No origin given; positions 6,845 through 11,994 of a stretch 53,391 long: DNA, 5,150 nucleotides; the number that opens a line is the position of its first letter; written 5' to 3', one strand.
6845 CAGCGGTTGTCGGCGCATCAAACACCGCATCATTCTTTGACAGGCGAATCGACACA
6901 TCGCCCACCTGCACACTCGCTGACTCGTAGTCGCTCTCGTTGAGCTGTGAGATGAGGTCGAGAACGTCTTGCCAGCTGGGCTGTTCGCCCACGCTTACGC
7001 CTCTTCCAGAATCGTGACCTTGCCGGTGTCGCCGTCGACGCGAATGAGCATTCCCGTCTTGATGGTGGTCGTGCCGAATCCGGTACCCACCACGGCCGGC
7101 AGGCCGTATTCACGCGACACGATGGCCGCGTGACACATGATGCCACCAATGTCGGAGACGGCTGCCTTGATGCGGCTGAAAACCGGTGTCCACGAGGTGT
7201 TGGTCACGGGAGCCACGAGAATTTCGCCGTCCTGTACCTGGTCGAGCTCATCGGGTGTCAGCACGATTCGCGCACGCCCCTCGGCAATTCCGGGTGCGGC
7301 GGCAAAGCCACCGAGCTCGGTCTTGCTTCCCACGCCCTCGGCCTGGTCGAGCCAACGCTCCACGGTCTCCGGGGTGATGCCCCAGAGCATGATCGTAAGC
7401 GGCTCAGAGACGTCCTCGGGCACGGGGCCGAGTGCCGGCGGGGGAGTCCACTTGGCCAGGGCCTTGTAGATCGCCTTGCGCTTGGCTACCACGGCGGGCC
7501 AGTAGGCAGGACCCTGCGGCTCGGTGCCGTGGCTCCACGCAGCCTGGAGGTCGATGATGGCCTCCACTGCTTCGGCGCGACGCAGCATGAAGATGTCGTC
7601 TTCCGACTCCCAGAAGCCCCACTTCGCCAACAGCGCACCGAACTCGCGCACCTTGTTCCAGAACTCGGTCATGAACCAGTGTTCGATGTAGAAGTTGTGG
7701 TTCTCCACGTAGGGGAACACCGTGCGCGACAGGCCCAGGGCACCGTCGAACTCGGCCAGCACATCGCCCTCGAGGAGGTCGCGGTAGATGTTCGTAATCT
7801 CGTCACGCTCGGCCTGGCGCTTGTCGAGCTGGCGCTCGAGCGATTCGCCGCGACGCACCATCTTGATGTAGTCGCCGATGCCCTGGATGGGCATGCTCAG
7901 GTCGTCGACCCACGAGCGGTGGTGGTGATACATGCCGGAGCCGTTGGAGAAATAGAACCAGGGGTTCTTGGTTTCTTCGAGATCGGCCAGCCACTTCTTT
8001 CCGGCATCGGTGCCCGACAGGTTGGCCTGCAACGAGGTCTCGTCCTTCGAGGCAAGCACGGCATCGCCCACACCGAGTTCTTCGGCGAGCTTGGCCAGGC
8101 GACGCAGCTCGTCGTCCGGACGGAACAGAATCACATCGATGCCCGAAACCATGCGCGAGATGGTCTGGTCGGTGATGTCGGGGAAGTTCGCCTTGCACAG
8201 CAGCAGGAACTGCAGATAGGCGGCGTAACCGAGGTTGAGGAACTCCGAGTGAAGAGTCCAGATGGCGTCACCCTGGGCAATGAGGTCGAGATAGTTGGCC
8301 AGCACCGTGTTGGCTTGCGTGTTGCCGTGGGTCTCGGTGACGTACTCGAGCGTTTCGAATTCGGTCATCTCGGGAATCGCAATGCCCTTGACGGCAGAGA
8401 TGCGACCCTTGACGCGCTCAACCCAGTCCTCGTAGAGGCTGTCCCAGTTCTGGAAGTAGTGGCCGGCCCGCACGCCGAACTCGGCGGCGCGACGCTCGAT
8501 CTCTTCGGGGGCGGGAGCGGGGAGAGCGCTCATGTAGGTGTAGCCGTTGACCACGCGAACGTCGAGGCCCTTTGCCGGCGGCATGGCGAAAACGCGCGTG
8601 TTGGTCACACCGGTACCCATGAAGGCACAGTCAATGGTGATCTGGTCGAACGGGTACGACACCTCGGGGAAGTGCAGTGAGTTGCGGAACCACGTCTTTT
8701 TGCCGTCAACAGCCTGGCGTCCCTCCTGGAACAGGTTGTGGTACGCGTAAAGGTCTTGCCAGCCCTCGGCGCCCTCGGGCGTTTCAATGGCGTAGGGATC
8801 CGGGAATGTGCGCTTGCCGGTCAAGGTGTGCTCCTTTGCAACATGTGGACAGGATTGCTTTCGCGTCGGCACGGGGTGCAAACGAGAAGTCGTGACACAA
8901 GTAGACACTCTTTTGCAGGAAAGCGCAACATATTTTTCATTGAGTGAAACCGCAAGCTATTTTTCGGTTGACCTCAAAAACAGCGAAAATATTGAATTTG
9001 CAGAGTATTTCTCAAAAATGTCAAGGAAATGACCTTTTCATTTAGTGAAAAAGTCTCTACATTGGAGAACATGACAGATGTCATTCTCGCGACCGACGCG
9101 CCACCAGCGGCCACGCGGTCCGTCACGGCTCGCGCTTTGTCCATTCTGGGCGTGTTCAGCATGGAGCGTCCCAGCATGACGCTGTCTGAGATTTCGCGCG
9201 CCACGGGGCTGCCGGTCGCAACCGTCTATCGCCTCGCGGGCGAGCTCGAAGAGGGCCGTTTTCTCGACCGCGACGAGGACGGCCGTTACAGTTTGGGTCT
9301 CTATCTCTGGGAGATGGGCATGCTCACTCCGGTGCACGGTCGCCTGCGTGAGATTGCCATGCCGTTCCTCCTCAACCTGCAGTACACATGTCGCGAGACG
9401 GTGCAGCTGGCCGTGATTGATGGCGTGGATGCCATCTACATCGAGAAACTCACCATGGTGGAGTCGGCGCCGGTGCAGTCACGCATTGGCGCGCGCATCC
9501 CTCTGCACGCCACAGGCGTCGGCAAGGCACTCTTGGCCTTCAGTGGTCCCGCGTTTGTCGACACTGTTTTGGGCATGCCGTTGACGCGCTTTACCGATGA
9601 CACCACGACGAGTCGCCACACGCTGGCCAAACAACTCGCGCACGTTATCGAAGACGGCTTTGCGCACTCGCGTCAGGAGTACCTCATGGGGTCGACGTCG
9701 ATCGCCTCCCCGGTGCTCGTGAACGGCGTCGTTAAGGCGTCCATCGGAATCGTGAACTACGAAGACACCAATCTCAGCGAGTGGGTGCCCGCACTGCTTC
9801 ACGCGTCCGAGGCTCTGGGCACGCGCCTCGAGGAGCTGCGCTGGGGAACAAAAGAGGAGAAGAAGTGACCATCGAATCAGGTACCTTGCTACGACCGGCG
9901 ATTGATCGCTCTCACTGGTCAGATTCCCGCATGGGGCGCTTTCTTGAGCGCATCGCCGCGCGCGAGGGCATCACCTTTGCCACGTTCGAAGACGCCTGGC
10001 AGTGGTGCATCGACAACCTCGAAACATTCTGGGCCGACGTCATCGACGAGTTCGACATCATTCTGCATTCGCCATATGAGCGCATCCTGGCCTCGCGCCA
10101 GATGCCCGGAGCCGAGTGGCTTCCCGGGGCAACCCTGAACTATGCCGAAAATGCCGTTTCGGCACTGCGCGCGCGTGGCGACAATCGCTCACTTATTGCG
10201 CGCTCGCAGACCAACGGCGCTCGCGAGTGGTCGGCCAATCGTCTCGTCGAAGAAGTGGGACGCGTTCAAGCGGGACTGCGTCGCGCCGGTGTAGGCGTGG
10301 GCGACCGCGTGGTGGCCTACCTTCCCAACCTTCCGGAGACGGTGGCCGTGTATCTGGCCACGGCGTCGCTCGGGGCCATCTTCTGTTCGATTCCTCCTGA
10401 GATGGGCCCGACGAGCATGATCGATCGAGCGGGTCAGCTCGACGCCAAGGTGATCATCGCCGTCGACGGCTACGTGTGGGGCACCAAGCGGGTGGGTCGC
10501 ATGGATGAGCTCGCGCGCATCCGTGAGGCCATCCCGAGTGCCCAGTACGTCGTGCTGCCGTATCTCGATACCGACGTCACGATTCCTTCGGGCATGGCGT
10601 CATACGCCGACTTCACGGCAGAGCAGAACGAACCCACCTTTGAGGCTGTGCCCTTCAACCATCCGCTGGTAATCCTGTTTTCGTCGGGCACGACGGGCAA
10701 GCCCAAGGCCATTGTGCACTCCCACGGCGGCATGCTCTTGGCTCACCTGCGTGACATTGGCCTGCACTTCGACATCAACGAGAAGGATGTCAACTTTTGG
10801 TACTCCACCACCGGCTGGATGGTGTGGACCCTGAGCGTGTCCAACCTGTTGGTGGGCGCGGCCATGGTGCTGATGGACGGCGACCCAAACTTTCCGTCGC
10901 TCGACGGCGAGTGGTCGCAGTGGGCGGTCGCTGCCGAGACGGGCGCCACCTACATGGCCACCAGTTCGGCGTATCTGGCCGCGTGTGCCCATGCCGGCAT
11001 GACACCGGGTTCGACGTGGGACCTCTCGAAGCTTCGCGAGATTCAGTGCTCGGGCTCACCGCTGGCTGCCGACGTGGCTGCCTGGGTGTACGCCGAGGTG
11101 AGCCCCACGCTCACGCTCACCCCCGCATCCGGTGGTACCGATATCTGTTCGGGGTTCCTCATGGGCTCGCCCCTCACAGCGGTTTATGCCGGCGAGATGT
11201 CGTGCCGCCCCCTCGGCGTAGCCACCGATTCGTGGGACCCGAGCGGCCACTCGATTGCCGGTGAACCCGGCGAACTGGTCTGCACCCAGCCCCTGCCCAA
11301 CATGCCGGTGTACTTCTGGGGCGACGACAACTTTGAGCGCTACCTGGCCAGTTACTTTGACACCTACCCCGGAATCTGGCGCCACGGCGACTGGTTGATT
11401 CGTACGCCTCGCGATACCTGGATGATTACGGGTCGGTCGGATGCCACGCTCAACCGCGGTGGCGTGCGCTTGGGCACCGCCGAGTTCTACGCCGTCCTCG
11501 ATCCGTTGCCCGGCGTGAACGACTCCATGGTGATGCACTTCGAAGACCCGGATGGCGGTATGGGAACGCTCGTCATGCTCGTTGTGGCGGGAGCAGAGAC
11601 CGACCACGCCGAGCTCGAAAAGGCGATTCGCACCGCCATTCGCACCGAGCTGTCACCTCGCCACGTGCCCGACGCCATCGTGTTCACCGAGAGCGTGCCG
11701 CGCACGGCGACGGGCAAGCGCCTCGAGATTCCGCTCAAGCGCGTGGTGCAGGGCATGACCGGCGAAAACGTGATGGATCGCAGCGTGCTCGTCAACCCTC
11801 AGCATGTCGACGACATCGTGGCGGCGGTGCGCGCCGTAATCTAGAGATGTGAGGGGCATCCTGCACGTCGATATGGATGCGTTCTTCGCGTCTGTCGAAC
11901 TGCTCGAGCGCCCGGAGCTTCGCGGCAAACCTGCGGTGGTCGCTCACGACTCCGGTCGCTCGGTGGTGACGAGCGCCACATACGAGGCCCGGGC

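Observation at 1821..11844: Operon joining a phosphohistidine swivel protein to a three-part biotin carboxylase, beside IclR and acetoacetyl-CoA synthetase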

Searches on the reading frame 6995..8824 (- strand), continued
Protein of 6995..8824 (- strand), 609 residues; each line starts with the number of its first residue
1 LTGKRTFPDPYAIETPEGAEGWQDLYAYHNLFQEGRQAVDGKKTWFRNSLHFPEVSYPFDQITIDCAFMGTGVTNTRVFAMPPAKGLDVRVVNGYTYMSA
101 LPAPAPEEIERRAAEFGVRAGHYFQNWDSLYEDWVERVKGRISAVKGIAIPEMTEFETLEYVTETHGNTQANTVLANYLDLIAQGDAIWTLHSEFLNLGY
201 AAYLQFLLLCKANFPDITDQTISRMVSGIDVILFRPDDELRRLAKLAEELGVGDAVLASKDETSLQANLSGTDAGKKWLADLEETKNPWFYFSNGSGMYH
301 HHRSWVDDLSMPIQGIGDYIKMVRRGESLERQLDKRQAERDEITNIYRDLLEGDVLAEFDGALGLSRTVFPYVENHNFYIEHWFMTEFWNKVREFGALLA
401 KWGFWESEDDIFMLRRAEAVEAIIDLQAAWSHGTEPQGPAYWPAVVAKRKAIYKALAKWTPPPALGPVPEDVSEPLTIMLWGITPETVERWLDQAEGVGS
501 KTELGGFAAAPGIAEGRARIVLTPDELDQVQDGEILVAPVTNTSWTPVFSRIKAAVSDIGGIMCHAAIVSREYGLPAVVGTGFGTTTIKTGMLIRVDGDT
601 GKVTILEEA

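Call 61: predict_structure(alignment_id=A1)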
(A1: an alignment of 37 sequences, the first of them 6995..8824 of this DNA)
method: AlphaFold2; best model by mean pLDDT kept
length: 609 residues; sequences in the alignment: 37
mean_pLDDT: 87.7   pTM: 0.90
mean pLDDT of the five models: 87.7, 84.0, 83.6, 82.9, 73.0
residues with pLDDT >= 90: 323; 70-90: 242; 50-70: 39; < 50: 5
segments of 3 or more residues with pLDDT < 50: none
pLDDT, mean of each block of 10 residues (from residue 1): 73 94 93 92 79 87 80 61 66 88 71 79 89 94 96 86 84 95 92 81 84 85 83 92 98 97 96 98 96 88 91 94 94 89 95 95 89 84 95 97 96 96 96 95 97 91 86 69 80 78 83 94 87 91 87 86 70 86 86 94 80
secondary structure, 60 per line:
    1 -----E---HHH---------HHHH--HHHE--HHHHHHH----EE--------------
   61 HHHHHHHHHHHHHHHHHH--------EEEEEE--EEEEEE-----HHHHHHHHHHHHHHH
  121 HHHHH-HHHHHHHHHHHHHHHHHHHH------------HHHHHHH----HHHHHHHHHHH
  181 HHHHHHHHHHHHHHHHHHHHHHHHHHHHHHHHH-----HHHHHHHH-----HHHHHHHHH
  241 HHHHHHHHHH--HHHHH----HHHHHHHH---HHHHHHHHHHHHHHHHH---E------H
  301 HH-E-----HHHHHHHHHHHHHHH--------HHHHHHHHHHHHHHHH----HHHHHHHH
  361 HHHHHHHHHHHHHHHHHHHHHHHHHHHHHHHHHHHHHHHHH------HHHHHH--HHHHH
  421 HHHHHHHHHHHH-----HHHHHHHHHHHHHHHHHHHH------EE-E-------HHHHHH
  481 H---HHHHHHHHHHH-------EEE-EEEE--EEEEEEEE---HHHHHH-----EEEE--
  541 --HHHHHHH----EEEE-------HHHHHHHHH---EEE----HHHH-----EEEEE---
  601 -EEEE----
elements in order: H22-25 H34-40 H61-78 E87-92 E95-100 H106-125 H127-146 H159-165 H170-213 H219-226 H232-250 H253-257 H262-269 H273-289 H310-324 H333-348 H353-401 H408-413 H416-432 H438-457 H475-481 H485-495 E503-505 E507-510 E513-520 H524-529 E535-538 H543-549 E554-557 H565-573 E577-579 H584-587 E593-597 E602-605

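Call 63: fold_search(model_id=the predicted structure, library=pdb)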
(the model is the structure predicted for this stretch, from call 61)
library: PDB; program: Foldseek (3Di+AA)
matches with E <= 10: 390; with E <= 0.001: 22
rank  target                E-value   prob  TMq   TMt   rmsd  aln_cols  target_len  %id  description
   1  5fbu                  6.9e-18  1.00  0.59  0.50   8.9       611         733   17  Crystal structure of rifampin phosphotransferase RPH-Lm from Listeria monocytogenes in complex with rifampin-phosphate (released 2015-12-30)
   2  5hv1                  5.0e-17  1.00  0.57  0.42  11.0       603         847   18  Rifampin phosphotransferase in complex with AMPPNP and rifampin from Listeria monocytogenes (released 2016-03-30)
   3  5fbt                  5.4e-17  1.00  0.61  0.49   8.1       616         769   17  Crystal structure of rifampin phosphotransferase RPH-Lm from Listeria monocytogenes in complex with rifampin (released 2015-12-30)
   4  5hv2                  5.4e-16  1.00  0.42  0.32  14.8       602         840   19  Rifampin phosphotransferase G527Y mutant from Listeria monocytogenes (released 2016-03-30)
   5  5fbs                  6.8e-16  1.00  0.54  0.43   8.9       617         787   17  Crystal structure of rifampin phosphotransferase RPH-Lm from Listeria monocytogenes in complex with ADP and magnesium (released 2016-01-13)
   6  5hv3                  5.8e-15  1.00  0.43  0.33  14.6       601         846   17  Rifampin phosphotransferase G527Y mutant in complex with AMPPNP from Listeria monocytogenes (released 2016-03-30)
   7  2e28                  1.7e-06  1.00  0.17  0.17  20.7       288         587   18  Crystal structure analysis of pyruvate kinase from Bacillus stearothermophilus (released 2008-02-05)
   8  5jvl_A                9.9e-05  1.00  0.16  0.11  25.4       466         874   12  C4-type pyruvate phospate dikinase: nucleotide binding domain with bound ATP analogue (released 2017-04-05)
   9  2r82                  1.4e-04  1.00  0.16  0.11   9.3       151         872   22  Pyruvate phosphate dikinase (PPDK) triple mutant R219E/E271R/S262D adapts a second conformational state (released 2008-01-01)
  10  1kbl                  2.0e-04  1.00  0.16  0.11   6.8       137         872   25  PYRUVATE PHOSPHATE DIKINASE (released 2002-01-30)
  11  5lu4_B                2.1e-04  1.00  0.15  0.11   2.6       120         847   23  C4-type pyruvate phosphate dikinase: conformational intermediate of central domain in the swiveling mechanism (released 2017-05-24)
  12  5jvj_B                2.1e-04  1.00  0.15  0.12  21.9       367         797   12  C4-type pyruvate phosphate dikinase: different conformational states of the nucleotide binding domain in the dimer (released 2017-04-05)
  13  5jvj_A                2.7e-04  1.00  0.15  0.10   3.2       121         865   24  C4-type pyruvate phosphate dikinase: different conformational states of the nucleotide binding domain in the dimer (released 2017-04-05)
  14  9a4v_A                2.7e-04  1.00  0.13  0.14  16.0       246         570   17  Integrative model of PT1-ODO2 by crosslinking MS and deep learning (released 2024-09-18)
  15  3t05_A                3.1e-04  1.00  0.17  0.17   2.8       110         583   23  Crystal structure of S. aureus Pyruvate Kinase (released 2011-10-26)
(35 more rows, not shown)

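Call 67: find_encoding_contigs(protein=P0293, flank=10000, max_places=4)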
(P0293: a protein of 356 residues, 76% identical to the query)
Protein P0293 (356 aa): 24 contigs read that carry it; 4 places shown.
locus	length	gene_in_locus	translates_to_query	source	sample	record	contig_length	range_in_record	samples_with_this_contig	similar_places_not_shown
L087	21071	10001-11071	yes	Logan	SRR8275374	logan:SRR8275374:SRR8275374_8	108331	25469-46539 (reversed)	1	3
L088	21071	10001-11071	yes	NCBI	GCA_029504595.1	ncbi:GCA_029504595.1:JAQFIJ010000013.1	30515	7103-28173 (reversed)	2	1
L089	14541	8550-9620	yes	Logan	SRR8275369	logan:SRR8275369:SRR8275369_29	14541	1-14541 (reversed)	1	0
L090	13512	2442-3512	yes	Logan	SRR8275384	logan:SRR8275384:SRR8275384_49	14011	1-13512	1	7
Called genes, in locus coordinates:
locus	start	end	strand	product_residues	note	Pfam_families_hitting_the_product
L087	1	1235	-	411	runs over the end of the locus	PF02661:Fic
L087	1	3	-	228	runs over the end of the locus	PF03006:HlyIII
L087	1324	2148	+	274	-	PF01255:Prenyltransf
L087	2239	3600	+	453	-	PF13638:PIN_4, PF02562:PhoH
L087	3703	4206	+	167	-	PF01478:Peptidase_A24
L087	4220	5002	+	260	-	PF00561:Abhydrolase_1, PF12697:Abhydrolase_6, PF12146:Hydrolase_4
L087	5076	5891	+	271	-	PF03328:HpcH_HpaI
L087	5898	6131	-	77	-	PF27539:Y2318_C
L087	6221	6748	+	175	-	-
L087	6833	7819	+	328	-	PF04657:DMT_YdcZ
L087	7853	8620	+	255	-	PF09339:HTH_IclR, PF12802:MarR_2 (weak), PF01614:IclR_C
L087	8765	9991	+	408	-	PF00067:p450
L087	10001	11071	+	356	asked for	PF01326:PPDK_N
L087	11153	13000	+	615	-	PF00391:PEP-utilizers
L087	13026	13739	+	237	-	PF01966:HD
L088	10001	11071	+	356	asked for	PF01326:PPDK_N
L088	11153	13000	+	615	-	PF00391:PEP-utilizers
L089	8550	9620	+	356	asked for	PF01326:PPDK_N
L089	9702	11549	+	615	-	PF00391:PEP-utilizers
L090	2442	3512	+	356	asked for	PF01326:PPDK_N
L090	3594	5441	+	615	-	PF00391:PEP-utilizers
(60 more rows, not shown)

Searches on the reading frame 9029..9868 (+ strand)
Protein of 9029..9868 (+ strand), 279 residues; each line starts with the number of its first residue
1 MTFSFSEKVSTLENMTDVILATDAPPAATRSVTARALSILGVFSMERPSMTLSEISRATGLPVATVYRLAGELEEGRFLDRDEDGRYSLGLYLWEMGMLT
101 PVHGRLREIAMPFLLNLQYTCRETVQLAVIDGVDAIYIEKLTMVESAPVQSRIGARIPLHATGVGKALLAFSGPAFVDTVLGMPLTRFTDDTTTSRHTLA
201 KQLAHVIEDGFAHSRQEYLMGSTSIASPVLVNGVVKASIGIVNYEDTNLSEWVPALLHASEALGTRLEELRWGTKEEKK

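Call 4: search_protein_families(library=pfam, proteins=[window:9029-9868:+], max_evalue=0.01)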
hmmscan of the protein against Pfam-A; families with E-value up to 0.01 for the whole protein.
window:9029-9868:+ (279 aa): 3 families
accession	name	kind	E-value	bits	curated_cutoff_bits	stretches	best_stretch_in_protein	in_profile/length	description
PF01614.24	IclR_C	-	4.5e-28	98.4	24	1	105-242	8-147/174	Bacterial transcriptional regulator IclR C-terminal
PF09339.16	HTH_IclR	-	1.7e-13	50.6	22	1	34-83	3-52/52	IclR helix-turn-helix domain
PF12802.13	MarR_2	-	0.00039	20.9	27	1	32-86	3-60/61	MarR family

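Call 5: search_protein_families(library=ncbifam, proteins=[window:9029-9868:+], max_evalue=0.001)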
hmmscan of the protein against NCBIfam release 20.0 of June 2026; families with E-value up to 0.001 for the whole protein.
window:9029-9868:+ (279 aa): 8 families
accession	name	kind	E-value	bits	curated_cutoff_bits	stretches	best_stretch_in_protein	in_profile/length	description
TIGR02431.1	pcaR_pcaU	subfamily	1.3e-33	116.3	284.75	1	34-244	9-220/248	beta-ketoadipate pathway transcriptional regulators, PcaR/PcaU/PobR family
NF045644.1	TransRegBhcR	equivalog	1.8e-30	106.2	350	1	32-230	24-223/267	HTH-type transcriptional regulator BhcR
NF011671.1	PRK15090.1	equivalog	6.5e-25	87.8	275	1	31-267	11-253/256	DNA-binding transcriptional regulator KdgR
NF007548.0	PRK10163.1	equivalog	6e-22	78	406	1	33-241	24-235/271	HTH-type transcriptional repressor AllR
NF008601.2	PRK11569.1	equivalog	7.9e-19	67.9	380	1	23-230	19-230/276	glyoxylate bypass operon transcriptional repressor IclR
NF007339.0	PRK09834.1-1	equivalog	1.8e-11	43.9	299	1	35-242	25-236/271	DNA-binding transcriptional regulator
NF007342.0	PRK09834.1-4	equivalog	3.7e-11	42.5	251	1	26-245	8-229/263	DNA-binding transcriptional regulator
NF007341.0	PRK09834.1-3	equivalog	5.1e-08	32.4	269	1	34-266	11-257/274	DNA-binding transcriptional regulator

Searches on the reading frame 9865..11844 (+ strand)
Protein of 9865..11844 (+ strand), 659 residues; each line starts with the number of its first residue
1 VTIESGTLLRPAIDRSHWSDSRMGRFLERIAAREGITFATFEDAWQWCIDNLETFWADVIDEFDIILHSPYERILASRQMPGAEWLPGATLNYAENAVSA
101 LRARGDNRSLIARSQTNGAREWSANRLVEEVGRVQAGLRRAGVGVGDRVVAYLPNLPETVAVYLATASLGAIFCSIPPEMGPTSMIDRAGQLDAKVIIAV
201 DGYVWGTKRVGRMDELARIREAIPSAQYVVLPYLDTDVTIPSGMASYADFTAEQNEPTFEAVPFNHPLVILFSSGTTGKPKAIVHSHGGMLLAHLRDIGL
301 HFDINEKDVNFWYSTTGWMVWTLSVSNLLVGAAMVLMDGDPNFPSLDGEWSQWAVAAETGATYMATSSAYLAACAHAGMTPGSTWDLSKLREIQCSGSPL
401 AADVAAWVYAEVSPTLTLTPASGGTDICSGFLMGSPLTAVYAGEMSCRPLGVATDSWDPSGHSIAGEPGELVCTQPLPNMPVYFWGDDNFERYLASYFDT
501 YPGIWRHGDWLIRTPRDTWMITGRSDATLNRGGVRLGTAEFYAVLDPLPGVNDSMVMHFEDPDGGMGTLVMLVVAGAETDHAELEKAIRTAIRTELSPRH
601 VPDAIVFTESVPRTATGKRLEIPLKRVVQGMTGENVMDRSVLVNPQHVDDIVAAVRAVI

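Call 4: search_protein_families(library=pfam, proteins=[window:9865-11844:+], max_evalue=0.01)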
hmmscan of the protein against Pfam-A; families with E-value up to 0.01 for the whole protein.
window:9865-11844:+ (659 aa): 3 families
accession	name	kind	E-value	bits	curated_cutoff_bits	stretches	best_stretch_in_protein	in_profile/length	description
PF00501.34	AMP-binding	-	4.7e-40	138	29.9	1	105-482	9-382/384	AMP-binding enzyme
PF16177.11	ACAS_N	-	2.5e-12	46.9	27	1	42-97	2-55/55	Acetyl-coenzyme A synthetase N-terminus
PF13193.12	AMP-binding_C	-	9e-08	33.4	24.5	1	544-618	5-76/76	AMP-binding enzyme C-terminal domain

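Call 5: search_protein_families(library=ncbifam, proteins=[window:9865-11844:+], max_evalue=0.001)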
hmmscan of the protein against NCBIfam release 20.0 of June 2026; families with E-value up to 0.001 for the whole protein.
window:9865-11844:+ (659 aa): 78 families (the best 25 are shown)
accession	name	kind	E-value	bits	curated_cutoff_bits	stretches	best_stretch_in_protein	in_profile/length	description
NF002937.0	PRK03584.1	subfamily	3.7e-225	749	639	1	15-654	12-651/657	acetoacetate--CoA ligase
TIGR01217.1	ac_ac_CoA_syn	equivalog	2.8e-199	663.5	520.9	1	14-649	10-642/652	acetoacetate--CoA ligase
NF001208.0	PRK00174.1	subfamily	4.2e-74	250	657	1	26-655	14-645/649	acetate--CoA ligase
TIGR02188.1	Ac_CoA_lig_AcsA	equivalog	5e-71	239.8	724.95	1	40-652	6-627/629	acetate--CoA ligase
NF007815.0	PRK10524.1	equivalog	1.3e-54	185.8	955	1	40-655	3-627/629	propionate--CoA ligase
TIGR02316.1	propion_prpE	equivalog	7.7e-54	183.4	827.4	1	40-655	2-626/628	propionate--CoA ligase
NF003313.0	PRK04319.1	equivalog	2.3e-36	125.2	729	1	84-621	36-554/574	acetate--CoA ligase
NF004837.0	PRK06187.1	subfamily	4.7e-28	97.7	476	1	117-629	29-523/531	long-chain-fatty-acid--CoA ligase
NF053567.1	HBDA_AROS1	equivalog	7.5e-27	93.9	1000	2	117-331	35-238/523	3-hydroxybenzoate--CoA ligase HbdA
NF047394.1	AcylCoAsynMbcS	equivalog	2.5e-22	79.2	850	1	106-625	26-517/525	acyl-CoA synthetase MbcS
NF006572.0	PRK09088.1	equivalog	4e-22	78.6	696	2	248-626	123-485/491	acyl-CoA synthetase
NF004515.0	PRK05857.1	equivalog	7.8e-21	74.3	726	2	110-286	22-182/532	fatty acid--CoA ligase FadD10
NF052580.1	Str24CoAsynCasG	equivalog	1.6e-20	72.9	750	2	134-291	78-214/548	steroid-24-oyl-CoA synthetase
TIGR03098.1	ligase_PEP_1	hypoth_equivalog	2.6e-20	72.4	592.35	2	116-292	20-190/517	acyl-CoA ligase (AMP-forming), exosortase A system-associated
NF009233.0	PRK12583.1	subfamily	5e-20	71.4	832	1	106-619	33-541/558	fatty acid CoA ligase family protein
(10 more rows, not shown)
